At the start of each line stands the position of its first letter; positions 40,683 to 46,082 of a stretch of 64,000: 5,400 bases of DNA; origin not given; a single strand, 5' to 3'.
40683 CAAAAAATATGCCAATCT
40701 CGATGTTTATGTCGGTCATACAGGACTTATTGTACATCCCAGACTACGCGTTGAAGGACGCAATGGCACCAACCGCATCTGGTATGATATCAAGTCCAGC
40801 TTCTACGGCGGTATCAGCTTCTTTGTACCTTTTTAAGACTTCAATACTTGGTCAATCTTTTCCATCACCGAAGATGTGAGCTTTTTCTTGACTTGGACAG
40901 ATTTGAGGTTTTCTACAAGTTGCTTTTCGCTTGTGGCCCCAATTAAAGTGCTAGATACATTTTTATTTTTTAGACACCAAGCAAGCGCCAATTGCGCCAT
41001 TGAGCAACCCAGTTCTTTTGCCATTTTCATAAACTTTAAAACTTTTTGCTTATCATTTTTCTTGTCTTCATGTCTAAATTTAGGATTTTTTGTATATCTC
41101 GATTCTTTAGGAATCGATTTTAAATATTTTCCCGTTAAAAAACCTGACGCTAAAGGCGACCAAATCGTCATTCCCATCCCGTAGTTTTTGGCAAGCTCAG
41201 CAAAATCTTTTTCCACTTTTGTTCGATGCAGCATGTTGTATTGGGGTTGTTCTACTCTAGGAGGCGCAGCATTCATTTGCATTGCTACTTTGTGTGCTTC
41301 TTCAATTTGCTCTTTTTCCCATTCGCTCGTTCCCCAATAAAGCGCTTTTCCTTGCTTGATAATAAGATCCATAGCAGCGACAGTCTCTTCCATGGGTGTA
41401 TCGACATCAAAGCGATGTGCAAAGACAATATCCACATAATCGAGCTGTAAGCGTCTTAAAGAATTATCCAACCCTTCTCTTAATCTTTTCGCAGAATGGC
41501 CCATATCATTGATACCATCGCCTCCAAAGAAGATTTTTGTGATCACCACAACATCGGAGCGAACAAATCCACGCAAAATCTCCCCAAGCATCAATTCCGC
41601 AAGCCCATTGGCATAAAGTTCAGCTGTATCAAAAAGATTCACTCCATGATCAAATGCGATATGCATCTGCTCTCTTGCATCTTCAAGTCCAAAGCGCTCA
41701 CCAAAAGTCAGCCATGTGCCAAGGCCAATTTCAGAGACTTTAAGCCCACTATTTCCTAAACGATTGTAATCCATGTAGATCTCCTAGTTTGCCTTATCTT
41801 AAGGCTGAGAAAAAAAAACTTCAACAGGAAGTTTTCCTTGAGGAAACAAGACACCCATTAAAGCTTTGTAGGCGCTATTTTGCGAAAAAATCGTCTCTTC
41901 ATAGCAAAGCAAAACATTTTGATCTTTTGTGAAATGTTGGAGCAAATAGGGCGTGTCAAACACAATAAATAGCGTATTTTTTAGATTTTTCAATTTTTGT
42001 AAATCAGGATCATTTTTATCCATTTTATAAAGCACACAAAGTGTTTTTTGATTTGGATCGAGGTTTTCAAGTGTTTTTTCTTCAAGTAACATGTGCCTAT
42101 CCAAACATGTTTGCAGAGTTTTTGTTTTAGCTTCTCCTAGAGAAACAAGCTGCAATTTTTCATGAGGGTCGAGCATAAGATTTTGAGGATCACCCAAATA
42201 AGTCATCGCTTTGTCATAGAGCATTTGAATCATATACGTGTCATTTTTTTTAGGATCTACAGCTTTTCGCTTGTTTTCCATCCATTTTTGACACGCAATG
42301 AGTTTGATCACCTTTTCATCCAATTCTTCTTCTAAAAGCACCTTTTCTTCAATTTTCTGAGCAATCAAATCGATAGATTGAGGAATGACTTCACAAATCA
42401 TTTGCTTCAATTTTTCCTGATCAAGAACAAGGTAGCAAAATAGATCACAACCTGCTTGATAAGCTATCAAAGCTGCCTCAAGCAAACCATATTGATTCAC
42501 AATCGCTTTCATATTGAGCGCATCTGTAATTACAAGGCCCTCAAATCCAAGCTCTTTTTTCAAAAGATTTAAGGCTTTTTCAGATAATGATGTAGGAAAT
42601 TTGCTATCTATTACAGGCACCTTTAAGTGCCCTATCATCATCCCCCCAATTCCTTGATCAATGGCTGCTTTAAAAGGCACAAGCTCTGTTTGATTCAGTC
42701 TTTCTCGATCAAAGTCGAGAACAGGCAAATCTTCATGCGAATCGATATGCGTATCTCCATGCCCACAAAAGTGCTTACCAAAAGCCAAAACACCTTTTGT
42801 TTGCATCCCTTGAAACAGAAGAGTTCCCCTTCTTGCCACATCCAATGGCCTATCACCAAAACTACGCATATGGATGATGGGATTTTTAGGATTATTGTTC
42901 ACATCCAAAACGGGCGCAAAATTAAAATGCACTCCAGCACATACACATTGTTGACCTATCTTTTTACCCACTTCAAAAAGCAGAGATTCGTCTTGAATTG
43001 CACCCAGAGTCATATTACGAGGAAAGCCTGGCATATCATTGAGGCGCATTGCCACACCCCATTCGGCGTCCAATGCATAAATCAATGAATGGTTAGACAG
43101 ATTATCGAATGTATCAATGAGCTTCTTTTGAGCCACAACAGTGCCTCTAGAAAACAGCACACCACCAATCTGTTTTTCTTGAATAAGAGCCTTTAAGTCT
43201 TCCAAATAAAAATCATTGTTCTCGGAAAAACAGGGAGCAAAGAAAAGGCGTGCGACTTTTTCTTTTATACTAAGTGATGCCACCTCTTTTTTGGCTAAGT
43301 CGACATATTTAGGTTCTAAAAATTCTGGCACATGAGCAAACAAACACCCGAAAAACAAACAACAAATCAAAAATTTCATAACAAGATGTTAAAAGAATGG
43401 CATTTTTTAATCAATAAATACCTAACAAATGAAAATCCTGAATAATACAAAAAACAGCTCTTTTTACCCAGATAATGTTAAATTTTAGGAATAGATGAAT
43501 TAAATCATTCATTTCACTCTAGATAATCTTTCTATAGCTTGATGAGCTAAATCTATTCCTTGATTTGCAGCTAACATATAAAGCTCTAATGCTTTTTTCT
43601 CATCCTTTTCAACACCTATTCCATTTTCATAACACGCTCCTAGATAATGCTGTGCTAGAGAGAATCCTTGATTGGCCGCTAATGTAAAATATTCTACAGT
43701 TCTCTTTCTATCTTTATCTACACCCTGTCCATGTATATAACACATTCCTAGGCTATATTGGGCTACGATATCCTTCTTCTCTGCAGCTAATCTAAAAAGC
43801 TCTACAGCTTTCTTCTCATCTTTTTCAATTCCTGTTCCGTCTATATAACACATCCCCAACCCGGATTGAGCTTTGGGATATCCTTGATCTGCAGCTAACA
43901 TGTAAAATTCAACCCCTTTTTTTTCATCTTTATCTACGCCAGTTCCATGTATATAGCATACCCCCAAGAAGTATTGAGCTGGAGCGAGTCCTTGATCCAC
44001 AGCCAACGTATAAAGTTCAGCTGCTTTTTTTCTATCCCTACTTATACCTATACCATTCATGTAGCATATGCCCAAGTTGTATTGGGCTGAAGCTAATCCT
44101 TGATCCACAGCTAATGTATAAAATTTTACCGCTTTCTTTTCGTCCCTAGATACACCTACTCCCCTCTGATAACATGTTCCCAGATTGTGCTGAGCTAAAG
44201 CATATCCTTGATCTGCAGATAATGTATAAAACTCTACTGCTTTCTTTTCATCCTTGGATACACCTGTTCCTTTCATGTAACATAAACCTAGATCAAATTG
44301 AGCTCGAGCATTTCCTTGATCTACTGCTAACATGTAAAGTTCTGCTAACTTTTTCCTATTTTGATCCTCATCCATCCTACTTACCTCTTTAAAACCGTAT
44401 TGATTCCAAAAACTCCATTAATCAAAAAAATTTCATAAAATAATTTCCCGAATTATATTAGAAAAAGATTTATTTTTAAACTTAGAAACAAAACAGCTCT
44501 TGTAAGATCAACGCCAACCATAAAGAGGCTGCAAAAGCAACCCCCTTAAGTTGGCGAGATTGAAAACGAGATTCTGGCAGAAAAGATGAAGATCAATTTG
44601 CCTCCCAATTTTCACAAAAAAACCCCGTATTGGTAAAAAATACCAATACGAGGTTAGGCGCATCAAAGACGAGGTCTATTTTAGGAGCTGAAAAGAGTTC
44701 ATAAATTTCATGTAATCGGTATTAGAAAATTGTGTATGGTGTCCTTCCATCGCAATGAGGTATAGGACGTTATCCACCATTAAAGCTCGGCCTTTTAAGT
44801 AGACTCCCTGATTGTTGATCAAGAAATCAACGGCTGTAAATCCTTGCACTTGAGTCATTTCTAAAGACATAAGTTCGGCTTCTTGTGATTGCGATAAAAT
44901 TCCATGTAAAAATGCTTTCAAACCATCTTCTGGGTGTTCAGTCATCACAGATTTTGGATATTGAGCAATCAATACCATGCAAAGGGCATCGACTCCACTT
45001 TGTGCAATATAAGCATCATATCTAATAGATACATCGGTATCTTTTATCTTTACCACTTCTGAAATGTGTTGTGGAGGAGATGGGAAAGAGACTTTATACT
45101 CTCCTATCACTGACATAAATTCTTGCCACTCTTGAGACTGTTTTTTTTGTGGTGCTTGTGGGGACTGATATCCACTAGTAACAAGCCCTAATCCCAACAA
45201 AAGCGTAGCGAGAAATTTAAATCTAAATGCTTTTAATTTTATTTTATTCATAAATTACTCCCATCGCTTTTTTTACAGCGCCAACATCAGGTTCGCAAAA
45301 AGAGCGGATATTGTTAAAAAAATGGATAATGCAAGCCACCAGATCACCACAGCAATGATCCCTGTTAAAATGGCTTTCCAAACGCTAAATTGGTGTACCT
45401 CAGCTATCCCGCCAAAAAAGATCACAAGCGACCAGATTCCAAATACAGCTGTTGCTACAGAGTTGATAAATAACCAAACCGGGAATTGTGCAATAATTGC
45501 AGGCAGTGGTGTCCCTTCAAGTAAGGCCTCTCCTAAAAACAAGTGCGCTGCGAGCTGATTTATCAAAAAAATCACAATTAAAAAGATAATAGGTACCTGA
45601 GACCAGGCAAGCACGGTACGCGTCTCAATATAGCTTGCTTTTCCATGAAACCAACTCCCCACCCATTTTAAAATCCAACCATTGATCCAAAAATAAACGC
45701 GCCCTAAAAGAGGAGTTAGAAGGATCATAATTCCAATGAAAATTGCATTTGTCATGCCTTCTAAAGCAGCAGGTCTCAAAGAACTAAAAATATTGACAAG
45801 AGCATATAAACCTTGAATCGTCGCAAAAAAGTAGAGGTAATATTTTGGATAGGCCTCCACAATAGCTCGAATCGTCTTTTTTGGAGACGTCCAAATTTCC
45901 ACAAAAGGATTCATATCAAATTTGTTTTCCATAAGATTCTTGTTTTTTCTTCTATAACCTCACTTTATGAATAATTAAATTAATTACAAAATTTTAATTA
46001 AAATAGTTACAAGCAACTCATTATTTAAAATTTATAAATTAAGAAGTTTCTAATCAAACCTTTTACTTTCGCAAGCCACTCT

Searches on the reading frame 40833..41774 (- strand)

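Call 73: search_protein_families(library=pfam, proteins=[window:40833-41774:-], max_evalue=0.5)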
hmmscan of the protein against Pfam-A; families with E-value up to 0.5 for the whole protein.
window:40833-41774:- (313 aa): 2 families
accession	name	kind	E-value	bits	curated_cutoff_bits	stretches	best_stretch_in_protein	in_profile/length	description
PF00248.27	Aldo_ket_red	-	2.9e-69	233.8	24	1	15-311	1-290/291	Aldo/keto reductase family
PF06693.16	DUF1190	-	0.026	15.3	22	1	197-245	62-107/159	Protein of unknown function (DUF1190)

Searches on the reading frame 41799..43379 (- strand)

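Call 73: search_protein_families(library=pfam, proteins=[window:41799-43379:-], max_evalue=0.5)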
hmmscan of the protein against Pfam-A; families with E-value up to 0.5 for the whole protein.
window:41799-43379:- (526 aa): 1 family
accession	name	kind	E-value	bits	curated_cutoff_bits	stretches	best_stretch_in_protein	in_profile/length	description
PF00933.27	Glyco_hydro_3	-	1.8e-63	215.3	27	1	60-358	18-311/316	Glycosyl hydrolase family 3 N terminal domain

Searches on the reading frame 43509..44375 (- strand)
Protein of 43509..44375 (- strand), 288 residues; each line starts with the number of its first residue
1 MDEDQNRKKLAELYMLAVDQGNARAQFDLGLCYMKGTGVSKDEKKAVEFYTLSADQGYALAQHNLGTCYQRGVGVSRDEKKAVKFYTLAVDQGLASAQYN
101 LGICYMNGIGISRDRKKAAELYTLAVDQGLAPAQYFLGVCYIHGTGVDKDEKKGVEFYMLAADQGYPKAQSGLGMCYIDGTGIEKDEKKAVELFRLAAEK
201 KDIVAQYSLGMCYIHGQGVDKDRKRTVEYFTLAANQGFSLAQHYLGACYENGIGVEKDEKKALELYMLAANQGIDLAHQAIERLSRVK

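Call 73: search_protein_families(library=pfam, proteins=[window:43509-44375:-], max_evalue=0.5)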
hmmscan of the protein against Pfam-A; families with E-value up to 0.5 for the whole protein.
window:43509-44375:- (288 aa): 11 families
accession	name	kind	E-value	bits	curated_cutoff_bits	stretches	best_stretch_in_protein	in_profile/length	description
PF08238.18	Sel1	-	7.8e-79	257.8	30.7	7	23-58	1-36/36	Sel1 repeat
PF13174.12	TPR_6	-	1.6e-07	31.9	26.3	0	97-123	2-24/33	Tetratricopeptide repeat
PF23310.1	TPR_27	-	6.3e-07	29.5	27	1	185-238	43-96/110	Plant tetratrico peptide repeats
PF18542.6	TFIIB_C_1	-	5.8e-06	26.8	25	1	227-272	17-62/99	Transcription factor IIB C-terminal module 1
PF22775.2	GA_3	-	1.4e-05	26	27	0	224-285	8-68/100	GA-like domain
PF13431.12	TPR_17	-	8.6e-05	23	24.4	0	52-70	6-24/34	Tetratricopeptide repeat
PF13998.11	MgrB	-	0.00021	21.6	27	0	19-32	11-21/29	MgrB protein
PF05702.16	Herpes_UL49_5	-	0.045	14.3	22.2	0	67-100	48-83/98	Herpesvirus UL49.5 envelope/tegument protein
PF18475.7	PIN7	-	0.076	14.1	34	0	21-59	57-93/103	PIN domain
PF14559.12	TPR_19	-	0.076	13.8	25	0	15-35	17-37/68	Tetratricopeptide repeat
PF20326.3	DUF6621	-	0.11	12.7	27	0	120-150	45-75/190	Family of unknown function (DUF6621)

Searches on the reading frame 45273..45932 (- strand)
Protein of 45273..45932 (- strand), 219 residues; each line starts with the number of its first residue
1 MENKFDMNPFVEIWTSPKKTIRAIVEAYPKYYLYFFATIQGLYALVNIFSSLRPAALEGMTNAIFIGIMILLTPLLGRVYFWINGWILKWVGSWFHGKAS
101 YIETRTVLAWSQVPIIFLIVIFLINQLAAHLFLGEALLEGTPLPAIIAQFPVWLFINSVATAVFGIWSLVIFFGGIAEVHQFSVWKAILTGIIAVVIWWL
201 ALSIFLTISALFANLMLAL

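Call 73: search_protein_families(library=pfam, proteins=[window:45273-45932:-], max_evalue=0.5)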
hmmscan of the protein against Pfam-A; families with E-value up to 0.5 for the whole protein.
window:45273-45932:- (219 aa): 1 family
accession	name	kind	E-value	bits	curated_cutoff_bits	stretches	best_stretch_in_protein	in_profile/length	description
PF04893.22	Yip1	-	9.7e-16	58.5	28.6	1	12-199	2-167/173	Yip1 domain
